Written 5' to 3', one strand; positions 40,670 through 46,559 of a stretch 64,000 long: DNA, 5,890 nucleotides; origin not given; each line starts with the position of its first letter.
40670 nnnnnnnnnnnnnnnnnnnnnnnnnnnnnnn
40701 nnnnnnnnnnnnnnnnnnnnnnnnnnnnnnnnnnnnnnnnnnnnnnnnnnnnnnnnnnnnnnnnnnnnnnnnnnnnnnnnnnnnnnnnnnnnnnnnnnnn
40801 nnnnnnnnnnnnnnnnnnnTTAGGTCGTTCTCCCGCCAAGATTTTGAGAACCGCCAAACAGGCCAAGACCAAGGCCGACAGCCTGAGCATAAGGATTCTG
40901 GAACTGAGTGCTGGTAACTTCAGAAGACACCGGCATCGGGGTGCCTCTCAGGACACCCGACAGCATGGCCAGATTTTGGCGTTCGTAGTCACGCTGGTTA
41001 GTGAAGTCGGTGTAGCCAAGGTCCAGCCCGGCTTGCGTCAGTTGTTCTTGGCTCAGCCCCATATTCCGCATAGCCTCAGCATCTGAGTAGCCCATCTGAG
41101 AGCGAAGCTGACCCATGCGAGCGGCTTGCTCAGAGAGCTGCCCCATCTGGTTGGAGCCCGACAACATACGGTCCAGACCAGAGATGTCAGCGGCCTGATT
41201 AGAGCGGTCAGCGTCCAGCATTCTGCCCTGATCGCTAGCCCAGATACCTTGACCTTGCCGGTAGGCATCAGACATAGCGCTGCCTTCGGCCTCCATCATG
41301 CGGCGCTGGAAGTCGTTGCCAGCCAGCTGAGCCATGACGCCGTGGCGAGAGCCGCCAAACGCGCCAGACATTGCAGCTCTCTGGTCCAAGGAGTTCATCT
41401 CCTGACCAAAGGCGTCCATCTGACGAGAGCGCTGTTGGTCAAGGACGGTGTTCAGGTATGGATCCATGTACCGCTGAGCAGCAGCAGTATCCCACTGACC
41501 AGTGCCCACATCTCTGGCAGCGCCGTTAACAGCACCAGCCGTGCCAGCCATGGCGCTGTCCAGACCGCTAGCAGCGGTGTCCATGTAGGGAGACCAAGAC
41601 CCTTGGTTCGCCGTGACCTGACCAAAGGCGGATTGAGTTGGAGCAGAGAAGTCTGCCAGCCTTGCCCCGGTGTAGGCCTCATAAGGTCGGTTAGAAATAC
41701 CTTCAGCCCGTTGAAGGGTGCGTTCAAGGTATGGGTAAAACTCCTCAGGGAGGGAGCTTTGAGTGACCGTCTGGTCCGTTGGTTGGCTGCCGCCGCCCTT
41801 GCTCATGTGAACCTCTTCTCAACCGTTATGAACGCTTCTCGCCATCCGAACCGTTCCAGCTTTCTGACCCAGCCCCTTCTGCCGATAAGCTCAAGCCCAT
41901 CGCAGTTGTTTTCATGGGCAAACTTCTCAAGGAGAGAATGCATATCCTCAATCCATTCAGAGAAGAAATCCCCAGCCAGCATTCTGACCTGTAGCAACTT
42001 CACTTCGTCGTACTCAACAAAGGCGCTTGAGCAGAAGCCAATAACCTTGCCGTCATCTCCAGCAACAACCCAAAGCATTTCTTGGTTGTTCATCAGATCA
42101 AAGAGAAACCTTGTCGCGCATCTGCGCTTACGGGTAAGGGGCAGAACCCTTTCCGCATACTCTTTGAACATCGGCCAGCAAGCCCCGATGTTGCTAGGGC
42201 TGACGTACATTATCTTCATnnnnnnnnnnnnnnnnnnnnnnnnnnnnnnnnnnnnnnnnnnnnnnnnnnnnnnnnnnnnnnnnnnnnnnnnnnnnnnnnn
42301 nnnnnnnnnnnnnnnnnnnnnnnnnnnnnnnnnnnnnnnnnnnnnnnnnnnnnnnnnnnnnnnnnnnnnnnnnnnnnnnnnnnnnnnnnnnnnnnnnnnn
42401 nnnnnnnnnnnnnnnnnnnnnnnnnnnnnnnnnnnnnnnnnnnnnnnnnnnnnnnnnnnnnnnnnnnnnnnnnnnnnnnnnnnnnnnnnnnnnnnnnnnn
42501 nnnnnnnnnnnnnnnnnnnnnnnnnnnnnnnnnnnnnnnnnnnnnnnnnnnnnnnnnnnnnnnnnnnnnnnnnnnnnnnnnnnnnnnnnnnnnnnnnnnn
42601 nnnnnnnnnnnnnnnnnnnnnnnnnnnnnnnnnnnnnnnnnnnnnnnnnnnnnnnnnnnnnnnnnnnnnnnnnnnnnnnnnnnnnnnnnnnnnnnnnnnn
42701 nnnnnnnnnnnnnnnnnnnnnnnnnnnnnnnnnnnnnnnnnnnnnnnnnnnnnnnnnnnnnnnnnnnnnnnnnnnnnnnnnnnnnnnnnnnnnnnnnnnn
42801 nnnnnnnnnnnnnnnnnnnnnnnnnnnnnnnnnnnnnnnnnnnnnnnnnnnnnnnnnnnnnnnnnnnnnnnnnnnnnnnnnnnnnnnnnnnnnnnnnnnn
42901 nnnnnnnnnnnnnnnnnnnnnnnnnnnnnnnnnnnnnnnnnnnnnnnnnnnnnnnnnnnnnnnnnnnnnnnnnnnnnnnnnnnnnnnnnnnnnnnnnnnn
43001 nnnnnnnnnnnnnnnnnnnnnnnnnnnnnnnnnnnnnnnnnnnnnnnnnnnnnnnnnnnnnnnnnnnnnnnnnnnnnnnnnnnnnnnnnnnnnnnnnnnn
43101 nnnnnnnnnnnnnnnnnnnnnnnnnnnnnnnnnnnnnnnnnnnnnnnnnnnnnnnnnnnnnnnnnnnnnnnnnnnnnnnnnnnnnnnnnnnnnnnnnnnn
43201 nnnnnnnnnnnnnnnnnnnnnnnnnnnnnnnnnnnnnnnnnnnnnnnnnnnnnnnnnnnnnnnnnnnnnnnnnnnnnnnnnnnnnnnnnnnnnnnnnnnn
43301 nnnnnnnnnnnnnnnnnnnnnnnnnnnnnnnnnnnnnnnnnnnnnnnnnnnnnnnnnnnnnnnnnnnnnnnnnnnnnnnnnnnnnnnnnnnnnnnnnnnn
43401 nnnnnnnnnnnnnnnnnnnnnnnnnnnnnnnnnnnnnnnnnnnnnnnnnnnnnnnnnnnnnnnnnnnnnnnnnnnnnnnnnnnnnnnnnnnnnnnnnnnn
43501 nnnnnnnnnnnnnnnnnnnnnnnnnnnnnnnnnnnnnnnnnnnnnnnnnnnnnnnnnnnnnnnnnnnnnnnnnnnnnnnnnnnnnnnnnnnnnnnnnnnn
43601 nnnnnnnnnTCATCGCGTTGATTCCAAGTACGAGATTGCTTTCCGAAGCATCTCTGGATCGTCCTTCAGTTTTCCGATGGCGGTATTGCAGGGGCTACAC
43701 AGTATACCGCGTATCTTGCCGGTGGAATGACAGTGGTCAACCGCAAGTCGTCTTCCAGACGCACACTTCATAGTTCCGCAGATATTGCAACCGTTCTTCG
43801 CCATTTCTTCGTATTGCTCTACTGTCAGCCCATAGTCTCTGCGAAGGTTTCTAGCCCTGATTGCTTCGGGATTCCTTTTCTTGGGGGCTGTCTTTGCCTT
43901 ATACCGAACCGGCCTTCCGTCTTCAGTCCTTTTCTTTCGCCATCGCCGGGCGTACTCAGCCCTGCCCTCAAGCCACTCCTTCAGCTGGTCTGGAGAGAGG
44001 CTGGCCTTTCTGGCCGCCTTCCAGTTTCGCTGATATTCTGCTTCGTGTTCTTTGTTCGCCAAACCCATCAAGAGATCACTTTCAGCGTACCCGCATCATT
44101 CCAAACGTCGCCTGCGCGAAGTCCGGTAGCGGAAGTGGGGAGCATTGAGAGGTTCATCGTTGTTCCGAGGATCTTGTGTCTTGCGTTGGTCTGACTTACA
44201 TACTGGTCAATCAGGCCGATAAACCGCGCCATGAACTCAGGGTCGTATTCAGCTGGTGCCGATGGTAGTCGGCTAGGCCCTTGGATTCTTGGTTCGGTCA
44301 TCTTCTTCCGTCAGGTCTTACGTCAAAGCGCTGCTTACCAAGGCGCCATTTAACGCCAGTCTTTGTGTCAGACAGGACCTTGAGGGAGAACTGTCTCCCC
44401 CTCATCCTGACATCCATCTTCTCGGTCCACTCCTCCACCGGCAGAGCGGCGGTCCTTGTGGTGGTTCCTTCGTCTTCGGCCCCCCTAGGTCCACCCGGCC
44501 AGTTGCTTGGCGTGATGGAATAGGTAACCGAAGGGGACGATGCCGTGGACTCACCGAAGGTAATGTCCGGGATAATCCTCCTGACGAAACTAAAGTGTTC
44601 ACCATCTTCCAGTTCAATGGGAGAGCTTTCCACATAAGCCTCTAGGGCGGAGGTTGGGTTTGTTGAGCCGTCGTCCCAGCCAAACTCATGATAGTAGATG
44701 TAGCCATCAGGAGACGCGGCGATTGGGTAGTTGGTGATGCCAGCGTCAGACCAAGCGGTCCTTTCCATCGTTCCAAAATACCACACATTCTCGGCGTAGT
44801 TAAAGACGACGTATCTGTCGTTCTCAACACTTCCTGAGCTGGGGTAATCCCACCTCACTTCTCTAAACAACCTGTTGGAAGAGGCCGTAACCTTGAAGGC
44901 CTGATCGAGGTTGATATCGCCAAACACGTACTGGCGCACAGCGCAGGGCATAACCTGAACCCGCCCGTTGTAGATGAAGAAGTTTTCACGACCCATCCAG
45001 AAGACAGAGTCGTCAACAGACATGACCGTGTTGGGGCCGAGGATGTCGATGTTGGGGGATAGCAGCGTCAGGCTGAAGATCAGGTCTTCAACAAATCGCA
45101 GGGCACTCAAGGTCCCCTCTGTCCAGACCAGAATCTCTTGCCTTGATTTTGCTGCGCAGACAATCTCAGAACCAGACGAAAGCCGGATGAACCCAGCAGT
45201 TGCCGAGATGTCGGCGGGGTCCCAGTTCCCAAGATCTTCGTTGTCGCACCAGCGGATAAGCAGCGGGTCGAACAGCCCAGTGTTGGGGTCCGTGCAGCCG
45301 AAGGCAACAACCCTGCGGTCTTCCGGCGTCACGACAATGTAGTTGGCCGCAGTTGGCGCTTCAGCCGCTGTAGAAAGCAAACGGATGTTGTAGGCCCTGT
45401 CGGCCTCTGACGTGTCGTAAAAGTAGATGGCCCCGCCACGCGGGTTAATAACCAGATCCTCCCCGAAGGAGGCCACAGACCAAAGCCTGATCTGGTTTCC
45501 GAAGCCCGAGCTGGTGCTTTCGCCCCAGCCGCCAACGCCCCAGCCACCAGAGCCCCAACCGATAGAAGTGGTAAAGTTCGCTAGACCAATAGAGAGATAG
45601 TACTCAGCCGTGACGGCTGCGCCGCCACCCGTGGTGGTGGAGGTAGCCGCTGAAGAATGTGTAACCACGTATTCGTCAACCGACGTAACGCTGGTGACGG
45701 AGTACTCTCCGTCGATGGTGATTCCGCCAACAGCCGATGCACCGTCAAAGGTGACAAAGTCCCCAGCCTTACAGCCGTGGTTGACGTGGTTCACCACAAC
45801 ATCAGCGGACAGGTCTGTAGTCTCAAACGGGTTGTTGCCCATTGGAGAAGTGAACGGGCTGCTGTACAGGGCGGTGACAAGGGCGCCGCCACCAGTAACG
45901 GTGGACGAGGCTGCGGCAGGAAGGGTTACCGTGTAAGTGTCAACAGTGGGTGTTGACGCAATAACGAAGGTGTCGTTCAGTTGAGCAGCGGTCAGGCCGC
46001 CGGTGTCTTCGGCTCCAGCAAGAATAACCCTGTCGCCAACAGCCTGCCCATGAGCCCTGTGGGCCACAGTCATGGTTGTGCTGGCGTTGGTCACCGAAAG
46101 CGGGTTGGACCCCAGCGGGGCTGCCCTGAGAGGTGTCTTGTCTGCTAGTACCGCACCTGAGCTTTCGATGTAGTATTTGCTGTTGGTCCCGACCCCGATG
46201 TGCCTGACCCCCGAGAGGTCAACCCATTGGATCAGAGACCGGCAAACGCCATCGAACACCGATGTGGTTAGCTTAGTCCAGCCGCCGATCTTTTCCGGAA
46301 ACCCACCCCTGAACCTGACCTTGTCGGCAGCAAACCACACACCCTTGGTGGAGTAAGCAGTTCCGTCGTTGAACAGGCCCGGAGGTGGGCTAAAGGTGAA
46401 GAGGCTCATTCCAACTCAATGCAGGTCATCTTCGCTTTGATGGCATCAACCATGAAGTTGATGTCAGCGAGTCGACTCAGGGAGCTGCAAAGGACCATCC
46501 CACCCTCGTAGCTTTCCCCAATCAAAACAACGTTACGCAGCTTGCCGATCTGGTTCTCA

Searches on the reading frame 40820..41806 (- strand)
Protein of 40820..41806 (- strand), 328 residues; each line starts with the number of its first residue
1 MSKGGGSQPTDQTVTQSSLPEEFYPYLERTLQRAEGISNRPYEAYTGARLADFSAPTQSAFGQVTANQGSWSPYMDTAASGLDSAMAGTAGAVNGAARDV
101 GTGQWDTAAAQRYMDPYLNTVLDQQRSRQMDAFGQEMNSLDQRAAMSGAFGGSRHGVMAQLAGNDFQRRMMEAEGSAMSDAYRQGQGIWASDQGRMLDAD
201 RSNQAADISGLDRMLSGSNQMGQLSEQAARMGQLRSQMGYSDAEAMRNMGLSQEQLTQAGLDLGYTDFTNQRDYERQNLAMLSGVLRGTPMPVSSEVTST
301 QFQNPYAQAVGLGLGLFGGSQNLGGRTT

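Call 14: search_protein_families(library=phrogs, proteins=[window:40820-41806:-], max_evalue=0.001)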
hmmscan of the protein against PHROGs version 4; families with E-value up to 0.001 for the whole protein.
window:40820-41806:- (328 aa): 1 family
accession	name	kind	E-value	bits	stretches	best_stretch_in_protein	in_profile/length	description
phrog_4287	-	DNA, RNA and nucleotide metabolism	2.8e-19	70.6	1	8-324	6-317/392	DNA ejection protein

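Call 15: search_protein_families(library=pfam, proteins=[window:40820-41806:-], max_evalue=0.01)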
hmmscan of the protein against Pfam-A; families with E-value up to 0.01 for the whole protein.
window:40820-41806:- (328 aa): 0 families

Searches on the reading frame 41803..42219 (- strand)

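Call 14: search_protein_families(library=phrogs, proteins=[window:41803-42219:-], max_evalue=0.001)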
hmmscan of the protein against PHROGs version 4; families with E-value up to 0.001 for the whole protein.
window:41803-42219:- (138 aa): 1 family
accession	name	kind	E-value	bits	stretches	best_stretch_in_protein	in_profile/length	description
phrog_7642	-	unknown function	0.00098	19.9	0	92-135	91-134/144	-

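Call 15: search_protein_families(library=pfam, proteins=[window:41803-42219:-], max_evalue=0.01)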
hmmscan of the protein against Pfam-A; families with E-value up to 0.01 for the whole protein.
window:41803-42219:- (138 aa): 0 families

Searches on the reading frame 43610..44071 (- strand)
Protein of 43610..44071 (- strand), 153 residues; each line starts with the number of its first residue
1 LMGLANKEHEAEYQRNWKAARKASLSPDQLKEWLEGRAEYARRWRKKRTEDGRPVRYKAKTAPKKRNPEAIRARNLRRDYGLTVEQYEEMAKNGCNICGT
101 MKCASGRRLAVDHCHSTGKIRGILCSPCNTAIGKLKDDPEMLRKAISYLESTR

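Call 14: search_protein_families(library=phrogs, proteins=[window:43610-44071:-], max_evalue=0.001)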
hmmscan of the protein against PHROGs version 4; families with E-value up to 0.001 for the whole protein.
window:43610-44071:- (153 aa): 7 families
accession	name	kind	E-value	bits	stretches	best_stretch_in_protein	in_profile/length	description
phrog_2914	-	DNA, RNA and nucleotide metabolism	1.1e-31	111.1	1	11-152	13-155/190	endonuclease VII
phrog_2633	-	DNA, RNA and nucleotide metabolism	2e-31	110.1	1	57-152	40-139/142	endonuclease VII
phrog_307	-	DNA, RNA and nucleotide metabolism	2.5e-28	101.1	1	64-151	89-178/334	endonuclease VII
phrog_423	-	DNA, RNA and nucleotide metabolism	2.3e-11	44.9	1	92-137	23-69/159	endonuclease VII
phrog_1035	-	DNA, RNA and nucleotide metabolism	4.6e-09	37.5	1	35-150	94-228/271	endonuclease VII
phrog_11865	-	DNA, RNA and nucleotide metabolism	3.6e-07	31.6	1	111-137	2-28/95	endonuclease VII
phrog_17507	-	DNA, RNA and nucleotide metabolism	5.3e-06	27.2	1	111-151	1-42/65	endonuclease VII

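Call 15: search_protein_families(library=pfam, proteins=[window:43610-44071:-], max_evalue=0.01)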
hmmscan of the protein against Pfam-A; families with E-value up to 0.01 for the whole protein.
window:43610-44071:- (153 aa): 1 family
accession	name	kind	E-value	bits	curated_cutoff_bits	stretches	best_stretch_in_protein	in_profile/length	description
PF02945.21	Endonuclease_7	-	4.5e-25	87.8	23.6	1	74-151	2-82/82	Recombination endonuclease VII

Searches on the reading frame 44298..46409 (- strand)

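Call 14: search_protein_families(library=phrogs, proteins=[window:44298-46409:-], max_evalue=0.001)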
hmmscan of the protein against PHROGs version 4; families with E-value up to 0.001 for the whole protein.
window:44298-46409:- (703 aa): 3 families
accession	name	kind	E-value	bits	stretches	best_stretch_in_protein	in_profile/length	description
phrog_3287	-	head and packaging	1.8e-60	206.3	1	5-703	7-524/524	virion structural protein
phrog_358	-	unknown function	2.4e-06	26.1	1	112-203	1740-1838/2056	-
phrog_28581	-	unknown function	1.2e-05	26.5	1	99-180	75-158/165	-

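Call 15: search_protein_families(library=pfam, proteins=[window:44298-46409:-], max_evalue=0.01)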
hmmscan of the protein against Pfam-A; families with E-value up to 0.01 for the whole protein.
window:44298-46409:- (703 aa): 1 family
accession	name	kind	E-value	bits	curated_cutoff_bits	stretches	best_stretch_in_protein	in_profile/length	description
PF12195.14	End_beta_barrel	-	2.6e-05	24.5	35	1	208-263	23-75/83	Beta barrel domain of bacteriophage endosialidase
